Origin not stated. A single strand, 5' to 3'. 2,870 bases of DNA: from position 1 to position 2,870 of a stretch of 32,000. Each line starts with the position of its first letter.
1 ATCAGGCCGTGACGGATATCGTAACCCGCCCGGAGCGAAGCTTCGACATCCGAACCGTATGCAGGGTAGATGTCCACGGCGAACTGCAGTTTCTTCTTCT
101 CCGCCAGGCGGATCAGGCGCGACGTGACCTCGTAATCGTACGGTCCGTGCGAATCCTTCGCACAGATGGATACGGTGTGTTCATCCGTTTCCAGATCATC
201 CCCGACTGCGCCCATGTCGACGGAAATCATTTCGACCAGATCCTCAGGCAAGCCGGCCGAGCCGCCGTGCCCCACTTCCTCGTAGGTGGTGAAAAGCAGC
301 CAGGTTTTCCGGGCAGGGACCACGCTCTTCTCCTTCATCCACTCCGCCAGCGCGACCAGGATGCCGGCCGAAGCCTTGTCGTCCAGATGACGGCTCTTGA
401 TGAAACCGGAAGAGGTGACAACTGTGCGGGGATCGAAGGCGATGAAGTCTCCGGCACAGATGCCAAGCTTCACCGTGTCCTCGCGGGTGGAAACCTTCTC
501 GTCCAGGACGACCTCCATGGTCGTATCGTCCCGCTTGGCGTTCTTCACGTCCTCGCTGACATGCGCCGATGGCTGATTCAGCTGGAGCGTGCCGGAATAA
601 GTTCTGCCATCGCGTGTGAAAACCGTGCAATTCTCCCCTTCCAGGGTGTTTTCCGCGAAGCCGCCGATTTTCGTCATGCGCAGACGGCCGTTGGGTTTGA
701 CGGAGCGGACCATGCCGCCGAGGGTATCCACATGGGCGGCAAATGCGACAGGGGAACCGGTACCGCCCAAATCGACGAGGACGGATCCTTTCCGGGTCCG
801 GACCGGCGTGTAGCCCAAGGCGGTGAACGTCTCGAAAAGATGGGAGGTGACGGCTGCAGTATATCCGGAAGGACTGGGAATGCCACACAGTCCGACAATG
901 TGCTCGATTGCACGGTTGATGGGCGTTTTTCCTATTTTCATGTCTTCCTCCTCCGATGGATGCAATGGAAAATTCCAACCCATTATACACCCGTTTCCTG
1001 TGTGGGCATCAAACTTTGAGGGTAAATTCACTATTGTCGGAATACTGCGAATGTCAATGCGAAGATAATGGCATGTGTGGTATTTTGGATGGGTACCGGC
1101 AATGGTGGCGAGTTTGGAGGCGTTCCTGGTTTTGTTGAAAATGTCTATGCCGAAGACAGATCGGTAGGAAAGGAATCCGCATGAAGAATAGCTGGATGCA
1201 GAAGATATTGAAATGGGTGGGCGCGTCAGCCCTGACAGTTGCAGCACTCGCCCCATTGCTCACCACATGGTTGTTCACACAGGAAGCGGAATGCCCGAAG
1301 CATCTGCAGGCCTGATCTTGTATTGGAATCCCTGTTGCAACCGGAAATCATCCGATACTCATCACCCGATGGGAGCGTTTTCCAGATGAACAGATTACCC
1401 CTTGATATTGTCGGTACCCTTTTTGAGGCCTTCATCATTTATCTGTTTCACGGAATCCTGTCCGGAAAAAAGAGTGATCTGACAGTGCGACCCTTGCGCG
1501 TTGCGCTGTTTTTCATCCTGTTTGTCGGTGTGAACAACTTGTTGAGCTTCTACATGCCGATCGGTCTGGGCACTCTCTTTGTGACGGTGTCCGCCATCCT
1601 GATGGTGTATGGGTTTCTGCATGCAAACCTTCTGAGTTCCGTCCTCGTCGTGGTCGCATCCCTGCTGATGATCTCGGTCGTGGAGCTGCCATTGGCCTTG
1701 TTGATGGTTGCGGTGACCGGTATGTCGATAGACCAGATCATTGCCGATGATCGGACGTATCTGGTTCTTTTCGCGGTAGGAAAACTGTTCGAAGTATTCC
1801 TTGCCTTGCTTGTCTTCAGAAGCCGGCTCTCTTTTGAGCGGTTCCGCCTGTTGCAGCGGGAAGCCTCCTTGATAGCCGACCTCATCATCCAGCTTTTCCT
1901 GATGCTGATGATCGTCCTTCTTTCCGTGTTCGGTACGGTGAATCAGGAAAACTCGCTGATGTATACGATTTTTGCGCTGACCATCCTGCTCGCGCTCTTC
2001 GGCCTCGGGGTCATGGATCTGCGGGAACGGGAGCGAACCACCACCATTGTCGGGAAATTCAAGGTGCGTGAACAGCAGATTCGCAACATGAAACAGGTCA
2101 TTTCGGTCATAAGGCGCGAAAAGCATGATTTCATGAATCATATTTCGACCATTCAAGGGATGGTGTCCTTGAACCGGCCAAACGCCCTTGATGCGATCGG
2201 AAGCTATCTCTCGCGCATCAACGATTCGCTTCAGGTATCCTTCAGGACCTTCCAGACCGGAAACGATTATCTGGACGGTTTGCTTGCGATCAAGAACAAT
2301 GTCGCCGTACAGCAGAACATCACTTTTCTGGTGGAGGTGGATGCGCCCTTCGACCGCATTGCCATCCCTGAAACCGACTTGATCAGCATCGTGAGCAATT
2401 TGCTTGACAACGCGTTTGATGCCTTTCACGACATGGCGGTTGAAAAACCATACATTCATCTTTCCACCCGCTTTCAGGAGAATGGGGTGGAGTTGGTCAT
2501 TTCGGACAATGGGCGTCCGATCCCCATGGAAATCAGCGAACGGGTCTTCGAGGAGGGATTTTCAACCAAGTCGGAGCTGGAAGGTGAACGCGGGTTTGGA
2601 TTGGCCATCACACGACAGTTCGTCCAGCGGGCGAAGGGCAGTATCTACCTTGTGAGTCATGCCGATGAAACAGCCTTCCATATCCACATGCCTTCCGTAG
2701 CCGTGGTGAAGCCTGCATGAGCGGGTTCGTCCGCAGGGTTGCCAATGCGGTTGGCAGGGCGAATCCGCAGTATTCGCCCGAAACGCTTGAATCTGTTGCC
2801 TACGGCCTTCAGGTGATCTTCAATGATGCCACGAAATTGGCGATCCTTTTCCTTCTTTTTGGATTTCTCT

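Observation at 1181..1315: Unlisted 44-codon ORF looks like an AgrD autoinducer precursor, but with Thr where the ring-forming Cys/Ser should be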

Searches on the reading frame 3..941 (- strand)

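Call 69: search_protein_families(library=pfam, proteins=[window:3-941:-], max_evalue=0.001)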
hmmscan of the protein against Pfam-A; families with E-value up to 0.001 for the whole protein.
window:3-941:- (313 aa): 2 families
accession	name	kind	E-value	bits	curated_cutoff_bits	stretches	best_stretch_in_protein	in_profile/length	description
PF05343.19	Peptidase_M42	-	2.1e-66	224.4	23.2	1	52-312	1-265/292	M42 glutamyl aminopeptidase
PF01546.33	Peptidase_M20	-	0.00045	20.6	24.6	1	176-243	23-91/206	Peptidase family M20/M25/M40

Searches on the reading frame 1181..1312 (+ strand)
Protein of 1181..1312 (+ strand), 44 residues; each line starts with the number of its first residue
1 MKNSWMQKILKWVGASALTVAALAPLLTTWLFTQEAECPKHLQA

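Call 8: search_protein_families(library=pfam, proteins=[window:1181-1312:+], max_evalue=10)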
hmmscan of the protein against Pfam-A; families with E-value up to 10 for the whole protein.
seq(44 aa): 0 families

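Call 9: search_protein_families(library=ncbifam, proteins=[window:1181-1312:+], max_evalue=10)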
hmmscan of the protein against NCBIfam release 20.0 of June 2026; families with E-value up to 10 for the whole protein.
seq(44 aa): 0 families

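Call 10: find_homologous_proteins(query=window:1181-1312:+, max_evalue=10)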
Query seq(44 aa) (44 aa): 1 proteins with E <= 10 among 1 candidates.
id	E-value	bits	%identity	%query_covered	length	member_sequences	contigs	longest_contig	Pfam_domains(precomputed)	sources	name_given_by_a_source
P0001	3.9e-19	84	91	100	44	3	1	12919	-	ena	-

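Call 13: find_encoding_contigs(protein=P0001, flank=8000, max_places=6)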
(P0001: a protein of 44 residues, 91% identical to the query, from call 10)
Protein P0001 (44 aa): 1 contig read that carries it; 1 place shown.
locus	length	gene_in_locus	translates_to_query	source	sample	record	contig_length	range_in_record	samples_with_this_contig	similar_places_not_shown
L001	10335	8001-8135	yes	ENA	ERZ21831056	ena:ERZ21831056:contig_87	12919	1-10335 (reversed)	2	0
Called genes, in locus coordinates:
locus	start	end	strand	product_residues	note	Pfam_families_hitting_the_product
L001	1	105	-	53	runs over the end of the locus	-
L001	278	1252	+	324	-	PF12804:NTP_transf_3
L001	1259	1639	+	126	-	-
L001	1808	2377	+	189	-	PF02738:MoCoBD_1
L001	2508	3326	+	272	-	PF20256:MoCoBD_2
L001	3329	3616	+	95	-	PF00111:Fer2 (weak)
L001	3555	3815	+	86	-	PF01799:Fer2_2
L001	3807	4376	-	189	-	-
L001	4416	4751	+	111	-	PF03450:CO_deh_flav_C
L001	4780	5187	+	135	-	-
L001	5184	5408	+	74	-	-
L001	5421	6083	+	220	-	-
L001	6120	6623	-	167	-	PF00583:Acetyltransf_1, PF13673:Acetyltransf_10, PF13508:Acetyltransf_7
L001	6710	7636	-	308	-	PF05343:Peptidase_M42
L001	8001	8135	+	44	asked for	-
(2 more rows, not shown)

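Call 36: find_homologous_proteins(query=A2, max_evalue=10)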
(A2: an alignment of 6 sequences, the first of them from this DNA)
Query A2 (6 sequences) (44 aa, profile of the alignment): 3 proteins with E <= 10 among 7 candidates.
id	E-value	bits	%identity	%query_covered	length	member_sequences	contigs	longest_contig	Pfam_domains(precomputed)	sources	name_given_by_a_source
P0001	1.0e-21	94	91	100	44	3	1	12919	-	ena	-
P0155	1.0e-19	88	60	95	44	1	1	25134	-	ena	-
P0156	1.0e-17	81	33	91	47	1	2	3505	-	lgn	-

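Call 93: search_protein_families(library=ncbifam, alignment_id=A6, max_evalue=0.01)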
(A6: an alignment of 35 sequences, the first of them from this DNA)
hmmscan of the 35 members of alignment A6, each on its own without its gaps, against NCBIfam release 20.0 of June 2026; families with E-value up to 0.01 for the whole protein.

A. member 1, seq(44 aa): 0 families

B. families by the number of members that match (of 35 scanned): 1 family
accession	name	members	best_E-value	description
TIGR04223.1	quorum_AgrD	30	1.6e-13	AgrD family cyclic lactone autoinducer peptide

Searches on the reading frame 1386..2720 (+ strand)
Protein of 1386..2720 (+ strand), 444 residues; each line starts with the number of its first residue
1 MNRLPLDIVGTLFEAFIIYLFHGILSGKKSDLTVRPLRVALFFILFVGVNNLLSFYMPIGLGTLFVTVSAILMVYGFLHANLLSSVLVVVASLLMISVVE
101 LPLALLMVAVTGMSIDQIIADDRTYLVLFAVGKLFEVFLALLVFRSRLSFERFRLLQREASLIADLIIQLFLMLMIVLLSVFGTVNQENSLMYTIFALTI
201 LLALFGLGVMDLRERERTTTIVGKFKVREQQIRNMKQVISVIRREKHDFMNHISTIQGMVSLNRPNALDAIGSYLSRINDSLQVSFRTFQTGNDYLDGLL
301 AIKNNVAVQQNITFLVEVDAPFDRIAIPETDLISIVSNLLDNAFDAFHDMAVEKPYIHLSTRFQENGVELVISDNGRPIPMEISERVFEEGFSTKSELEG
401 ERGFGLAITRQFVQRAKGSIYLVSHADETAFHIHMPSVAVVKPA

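Call 8: search_protein_families(library=pfam, proteins=[window:1386-2720:+], max_evalue=10)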
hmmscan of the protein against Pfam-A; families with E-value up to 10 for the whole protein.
window:1386-2720:+ (444 aa): 6 families
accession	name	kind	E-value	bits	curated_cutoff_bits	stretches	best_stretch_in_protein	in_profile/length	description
PF02518.31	HATPase_c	-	1.1e-17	64.9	26.4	1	329-436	3-108/111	Histidine kinase-, DNA gyrase B-, and HSP90-like ATPase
PF14501.12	HATPase_c_5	-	9.7e-11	41.9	22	1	329-433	3-99/102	GHKL domain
PF14689.11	SPOB_a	-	2.1e-08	34.1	28.1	1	228-266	2-40/62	Sensor_kinase_SpoOB-type, alpha-helical domain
PF13581.12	HATPase_c_2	-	0.0075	16.7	27.4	1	355-415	54-111/127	Histidine kinase-like ATPase domain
PF13589.12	HATPase_c_3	-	0.28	11.6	25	1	335-407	6-78/137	Histidine kinase-, DNA gyrase B-, and HSP90-like ATPase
PF02791.22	DDT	-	2.2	8.9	22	0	67-79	2-14/58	DDT domain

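Call 9: search_protein_families(library=ncbifam, proteins=[window:1386-2720:+], max_evalue=10)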
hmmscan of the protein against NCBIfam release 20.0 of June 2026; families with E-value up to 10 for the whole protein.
window:1386-2720:+ (444 aa): 53 families (the best 25 are shown)
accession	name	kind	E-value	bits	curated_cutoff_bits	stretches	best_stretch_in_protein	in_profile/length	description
NF008298.1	PRK11086.1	subfamily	4.2e-30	104.7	520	1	229-436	320-524/529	DcuS/MalK family sensor histidine kinase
NF038334.1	malate_HK_MalK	exception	1.6e-22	79.9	800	1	229-436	320-524/533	malate sensor histidine kinase MalK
NF011627.0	PRK15053.1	equivalog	3.6e-19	68.8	656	1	229-438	329-540/552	sensor histidine kinase DpiB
NF046015.1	HisKinAgrCStaph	equivalog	5.3e-14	52.2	500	1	43-416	28-396/414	quorum-sensing sensor histidine kinase AgrC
NF008468.0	PRK11360.1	equivalog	6.7e-13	47.9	646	1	300-436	475-607/616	two-component system sensor histidine kinase AtoS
NF046044.1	PnpS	equivalog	1e-12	47.8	400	1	275-436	230-390/390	two-component system histidine kinase PnpS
TIGR02938.1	nifL_nitrog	equivalog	5e-12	45.1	242.45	1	329-425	385-481/494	nitrogen fixation negative regulator NifL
NF052574.1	HisKinEspCMyxo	equivalog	1.5e-11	43.2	1200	1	316-438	515-638/785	serine histidine kinase EspC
NF008312.0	PRK11100.1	equivalog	9.9e-11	41.1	356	1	299-428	338-464/477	two-component system sensor histidine kinase CreC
NF033091.0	HK_VanS_ACDEFG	equivalog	1.4e-09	37.5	400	1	334-436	192-293/293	vancomycin resistance histidine kinase VanS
NF041777.1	sens_FixL_Rhizob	equivalog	2.3e-09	36.4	850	1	307-436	354-480/485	sensor protein FixL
NF006800.0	PRK09303.1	equivalog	2.5e-09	36.5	342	1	330-436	271-376/383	histidine kinase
NF007688.0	PRK10364.1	equivalog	5.2e-09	35.4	479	1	307-438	327-452/460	two-component system sensor histidine kinase ZraS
NF047497.1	HK_LIC_12097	equivalog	6e-09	35.1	500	1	311-437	245-366/367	LIC_12097 family sensor histidine kinase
NF033092.0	HK_WalK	equivalog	6.2e-09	35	725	1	305-436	462-593/594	cell wall metabolism sensor histidine kinase WalK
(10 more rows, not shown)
